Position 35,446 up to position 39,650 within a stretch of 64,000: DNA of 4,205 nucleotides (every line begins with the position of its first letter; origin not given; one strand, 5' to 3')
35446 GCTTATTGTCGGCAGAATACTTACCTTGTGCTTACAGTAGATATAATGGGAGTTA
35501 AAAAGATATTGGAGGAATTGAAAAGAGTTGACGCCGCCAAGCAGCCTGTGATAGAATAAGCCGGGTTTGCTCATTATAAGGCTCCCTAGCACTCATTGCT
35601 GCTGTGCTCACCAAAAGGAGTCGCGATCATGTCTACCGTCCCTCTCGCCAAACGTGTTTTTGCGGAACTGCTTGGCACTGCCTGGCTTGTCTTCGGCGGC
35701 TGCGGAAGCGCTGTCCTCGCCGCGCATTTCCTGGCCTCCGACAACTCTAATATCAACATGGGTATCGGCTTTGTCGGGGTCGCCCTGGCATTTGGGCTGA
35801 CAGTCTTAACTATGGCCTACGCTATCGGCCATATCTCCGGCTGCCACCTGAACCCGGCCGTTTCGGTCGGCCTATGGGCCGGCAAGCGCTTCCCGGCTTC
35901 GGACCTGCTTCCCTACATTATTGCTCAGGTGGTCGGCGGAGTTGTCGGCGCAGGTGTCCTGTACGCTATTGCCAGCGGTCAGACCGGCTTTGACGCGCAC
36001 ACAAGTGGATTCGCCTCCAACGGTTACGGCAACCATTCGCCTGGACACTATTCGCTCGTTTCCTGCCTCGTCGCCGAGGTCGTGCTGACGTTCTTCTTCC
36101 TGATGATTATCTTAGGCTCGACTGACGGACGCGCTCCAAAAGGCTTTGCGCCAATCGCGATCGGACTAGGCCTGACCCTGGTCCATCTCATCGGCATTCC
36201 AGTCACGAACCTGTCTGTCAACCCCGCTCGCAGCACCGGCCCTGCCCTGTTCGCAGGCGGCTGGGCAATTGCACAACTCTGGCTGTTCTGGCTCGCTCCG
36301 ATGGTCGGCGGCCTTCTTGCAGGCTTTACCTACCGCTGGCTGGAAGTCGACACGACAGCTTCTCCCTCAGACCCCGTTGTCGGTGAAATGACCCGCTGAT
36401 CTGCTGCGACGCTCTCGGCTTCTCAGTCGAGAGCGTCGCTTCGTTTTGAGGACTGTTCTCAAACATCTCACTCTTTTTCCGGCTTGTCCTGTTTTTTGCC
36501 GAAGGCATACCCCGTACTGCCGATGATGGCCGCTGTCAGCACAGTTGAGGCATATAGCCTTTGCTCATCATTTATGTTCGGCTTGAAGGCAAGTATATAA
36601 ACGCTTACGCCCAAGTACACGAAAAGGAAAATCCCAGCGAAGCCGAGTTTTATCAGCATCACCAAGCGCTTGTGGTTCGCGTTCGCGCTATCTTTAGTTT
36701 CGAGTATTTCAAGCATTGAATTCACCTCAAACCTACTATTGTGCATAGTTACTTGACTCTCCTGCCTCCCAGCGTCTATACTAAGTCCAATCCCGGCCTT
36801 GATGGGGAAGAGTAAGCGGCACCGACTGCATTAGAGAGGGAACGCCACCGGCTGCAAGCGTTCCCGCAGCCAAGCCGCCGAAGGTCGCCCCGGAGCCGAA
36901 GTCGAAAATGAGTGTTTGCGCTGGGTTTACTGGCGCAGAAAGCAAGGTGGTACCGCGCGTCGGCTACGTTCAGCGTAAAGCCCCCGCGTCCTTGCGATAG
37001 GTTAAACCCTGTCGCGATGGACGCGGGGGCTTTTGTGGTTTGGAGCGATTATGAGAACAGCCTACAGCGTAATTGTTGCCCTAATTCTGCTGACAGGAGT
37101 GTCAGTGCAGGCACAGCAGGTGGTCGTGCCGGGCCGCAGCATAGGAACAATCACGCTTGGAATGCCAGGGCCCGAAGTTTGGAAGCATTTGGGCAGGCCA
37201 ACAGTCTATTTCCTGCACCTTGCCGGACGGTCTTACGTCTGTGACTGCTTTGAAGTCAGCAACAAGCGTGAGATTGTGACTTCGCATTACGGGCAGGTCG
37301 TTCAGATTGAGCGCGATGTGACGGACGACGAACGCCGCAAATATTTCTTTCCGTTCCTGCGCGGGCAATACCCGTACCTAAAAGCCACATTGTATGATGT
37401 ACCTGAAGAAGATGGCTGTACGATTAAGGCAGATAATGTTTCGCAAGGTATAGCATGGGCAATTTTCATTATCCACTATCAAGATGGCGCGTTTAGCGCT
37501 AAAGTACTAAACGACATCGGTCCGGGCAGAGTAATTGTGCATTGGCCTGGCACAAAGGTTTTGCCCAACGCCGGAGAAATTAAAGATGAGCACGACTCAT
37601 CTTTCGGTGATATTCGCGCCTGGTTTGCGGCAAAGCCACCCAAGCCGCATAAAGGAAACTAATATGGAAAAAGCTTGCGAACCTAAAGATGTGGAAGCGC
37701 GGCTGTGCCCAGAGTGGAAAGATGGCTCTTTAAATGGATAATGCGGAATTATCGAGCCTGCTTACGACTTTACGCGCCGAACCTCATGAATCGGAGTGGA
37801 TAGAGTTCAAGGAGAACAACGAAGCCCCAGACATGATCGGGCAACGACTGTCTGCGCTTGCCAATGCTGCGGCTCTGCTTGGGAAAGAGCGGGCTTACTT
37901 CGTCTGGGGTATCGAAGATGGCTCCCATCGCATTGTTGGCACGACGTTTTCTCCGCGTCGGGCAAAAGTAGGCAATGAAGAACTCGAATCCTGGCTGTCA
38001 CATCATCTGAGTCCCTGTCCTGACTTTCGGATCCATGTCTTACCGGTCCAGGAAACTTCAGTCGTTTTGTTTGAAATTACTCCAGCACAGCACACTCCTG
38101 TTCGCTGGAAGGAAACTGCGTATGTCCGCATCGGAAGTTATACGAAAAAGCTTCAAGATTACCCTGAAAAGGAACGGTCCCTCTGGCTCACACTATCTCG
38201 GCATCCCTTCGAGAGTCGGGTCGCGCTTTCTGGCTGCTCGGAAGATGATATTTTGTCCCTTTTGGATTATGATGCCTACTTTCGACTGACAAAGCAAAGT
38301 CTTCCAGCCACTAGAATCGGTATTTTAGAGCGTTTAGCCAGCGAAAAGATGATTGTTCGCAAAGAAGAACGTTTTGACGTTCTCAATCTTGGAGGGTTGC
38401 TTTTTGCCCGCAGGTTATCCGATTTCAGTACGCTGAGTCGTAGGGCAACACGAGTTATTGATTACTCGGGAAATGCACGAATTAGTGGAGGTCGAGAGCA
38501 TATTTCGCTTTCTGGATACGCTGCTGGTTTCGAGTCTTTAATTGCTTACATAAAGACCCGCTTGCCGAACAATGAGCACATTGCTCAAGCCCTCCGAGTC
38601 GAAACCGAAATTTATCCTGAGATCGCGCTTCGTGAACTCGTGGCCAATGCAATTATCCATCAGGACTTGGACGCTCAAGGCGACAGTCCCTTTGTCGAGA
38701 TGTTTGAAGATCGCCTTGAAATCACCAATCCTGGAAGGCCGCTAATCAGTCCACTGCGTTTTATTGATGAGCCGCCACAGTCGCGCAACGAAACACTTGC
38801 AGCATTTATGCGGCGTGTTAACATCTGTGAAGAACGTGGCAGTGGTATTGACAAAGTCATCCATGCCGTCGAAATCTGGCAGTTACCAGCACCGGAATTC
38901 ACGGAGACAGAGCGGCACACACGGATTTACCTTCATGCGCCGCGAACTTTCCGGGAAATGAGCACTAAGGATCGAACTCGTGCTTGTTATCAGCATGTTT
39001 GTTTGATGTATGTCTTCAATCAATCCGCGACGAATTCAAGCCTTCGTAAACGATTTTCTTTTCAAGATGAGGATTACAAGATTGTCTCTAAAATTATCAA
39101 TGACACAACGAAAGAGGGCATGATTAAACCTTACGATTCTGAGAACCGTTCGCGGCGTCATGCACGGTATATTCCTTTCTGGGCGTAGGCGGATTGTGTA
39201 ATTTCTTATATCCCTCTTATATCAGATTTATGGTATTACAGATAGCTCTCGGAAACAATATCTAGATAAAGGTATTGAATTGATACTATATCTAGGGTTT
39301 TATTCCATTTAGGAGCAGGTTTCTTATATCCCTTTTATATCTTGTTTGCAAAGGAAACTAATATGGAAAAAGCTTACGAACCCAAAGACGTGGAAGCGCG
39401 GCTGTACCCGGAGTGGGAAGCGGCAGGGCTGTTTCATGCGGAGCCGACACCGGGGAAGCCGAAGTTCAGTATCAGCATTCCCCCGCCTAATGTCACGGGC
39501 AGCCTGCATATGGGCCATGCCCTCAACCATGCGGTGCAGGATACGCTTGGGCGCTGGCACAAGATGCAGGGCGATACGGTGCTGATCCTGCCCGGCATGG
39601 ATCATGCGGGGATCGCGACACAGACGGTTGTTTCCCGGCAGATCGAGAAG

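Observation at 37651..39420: Schlafen-like (AlbA_2) ATPase cassette inserted at the valS start with a 71-bp target duplication, capturing the T-box-controlled leader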

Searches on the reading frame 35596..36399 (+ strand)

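Call 89: search_protein_families(library=pfam, proteins=[window:35596-36399:+], max_evalue=0.001)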
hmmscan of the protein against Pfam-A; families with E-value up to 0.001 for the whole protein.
window:35596-36399:+ (267 aa): 1 family
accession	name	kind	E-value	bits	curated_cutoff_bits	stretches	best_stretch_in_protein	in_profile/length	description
PF00230.25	MIP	-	1.4e-51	175.8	25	1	13-246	3-222/222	Major intrinsic protein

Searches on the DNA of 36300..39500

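Call 7: search_rna_families(source=window, start=36300, end=39500, threshold=evalue, max_evalue=10)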
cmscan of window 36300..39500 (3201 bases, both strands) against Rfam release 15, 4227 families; matches with E-value up to 10: 5.
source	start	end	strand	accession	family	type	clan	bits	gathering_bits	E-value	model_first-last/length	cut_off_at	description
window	36790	36996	+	RF00230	T-box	Cis-reg; leader;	-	73.8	93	2.2e-15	1-219/219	no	T-box leader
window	36976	37039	+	RF02847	Ref64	Gene; sRNA;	-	23.9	44.3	0.2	1-69/69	no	Enterococcus sRNA 64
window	36976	37034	+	RF03173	mir-4504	Gene; miRNA;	-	19.7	104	1.7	1-92/92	no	mir-4504 microRNA precursor family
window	36968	37033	+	RF01813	rdlD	Gene; antitoxin;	-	19.5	50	1.3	1-66/66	no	rdlD antitoxin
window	37297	37350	+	RF01088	TLS-PK5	Cis-reg;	-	18.7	70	6.6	1-68/68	no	Pseudoknot of tRNA-like structure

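Call 11: search_rna_families(source=window, start=36700, end=37100, threshold=evalue, max_evalue=0.001, show_alignments=1)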
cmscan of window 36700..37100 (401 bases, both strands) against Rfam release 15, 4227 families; matches with E-value up to 0.001: 1.
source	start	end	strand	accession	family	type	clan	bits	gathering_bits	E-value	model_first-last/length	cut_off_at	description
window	36790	36996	+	RF00230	T-box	Cis-reg; leader;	-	73.8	93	2.7e-16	1-219/219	no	T-box leader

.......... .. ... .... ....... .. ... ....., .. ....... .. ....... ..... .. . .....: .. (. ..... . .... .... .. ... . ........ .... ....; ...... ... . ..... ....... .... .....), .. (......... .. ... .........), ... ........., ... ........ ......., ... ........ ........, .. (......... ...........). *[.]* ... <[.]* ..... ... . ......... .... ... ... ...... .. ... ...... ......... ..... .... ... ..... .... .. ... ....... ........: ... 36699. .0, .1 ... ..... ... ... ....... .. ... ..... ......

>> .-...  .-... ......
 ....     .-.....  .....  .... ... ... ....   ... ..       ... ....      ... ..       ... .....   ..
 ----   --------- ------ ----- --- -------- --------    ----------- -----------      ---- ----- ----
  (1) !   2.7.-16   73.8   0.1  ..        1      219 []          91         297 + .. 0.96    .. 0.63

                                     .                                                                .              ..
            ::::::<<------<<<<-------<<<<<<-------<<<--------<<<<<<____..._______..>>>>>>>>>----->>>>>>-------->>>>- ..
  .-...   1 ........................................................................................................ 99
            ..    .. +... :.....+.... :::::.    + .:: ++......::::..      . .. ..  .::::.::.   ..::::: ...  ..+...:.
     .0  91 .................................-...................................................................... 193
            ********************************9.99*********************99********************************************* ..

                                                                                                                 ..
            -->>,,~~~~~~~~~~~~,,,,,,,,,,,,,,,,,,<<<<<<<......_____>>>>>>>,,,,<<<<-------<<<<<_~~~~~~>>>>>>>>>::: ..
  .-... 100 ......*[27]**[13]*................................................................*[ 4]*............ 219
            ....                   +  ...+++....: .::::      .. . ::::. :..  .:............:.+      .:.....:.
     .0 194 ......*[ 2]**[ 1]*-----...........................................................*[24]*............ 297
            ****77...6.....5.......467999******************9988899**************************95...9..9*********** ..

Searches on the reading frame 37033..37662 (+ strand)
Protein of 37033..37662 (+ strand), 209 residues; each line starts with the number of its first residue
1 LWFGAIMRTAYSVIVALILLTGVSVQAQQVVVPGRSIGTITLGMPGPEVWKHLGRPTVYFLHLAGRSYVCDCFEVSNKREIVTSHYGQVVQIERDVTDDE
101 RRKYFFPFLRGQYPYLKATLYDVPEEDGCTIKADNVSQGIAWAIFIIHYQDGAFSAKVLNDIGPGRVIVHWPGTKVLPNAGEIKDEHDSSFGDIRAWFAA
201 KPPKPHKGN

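Call 5: search_protein_families(library=pfam, proteins=[window:37033-37662:+], max_evalue=0.01)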
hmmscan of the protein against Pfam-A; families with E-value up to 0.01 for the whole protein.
window:37033-37662:+ (209 aa): 0 families

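Call 39: search_protein_families(library=ncbifam, proteins=[window:37051-37662:+], max_evalue=0.01)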
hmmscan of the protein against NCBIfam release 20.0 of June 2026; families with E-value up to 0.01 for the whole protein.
window:37051-37662:+ (203 aa): 0 families
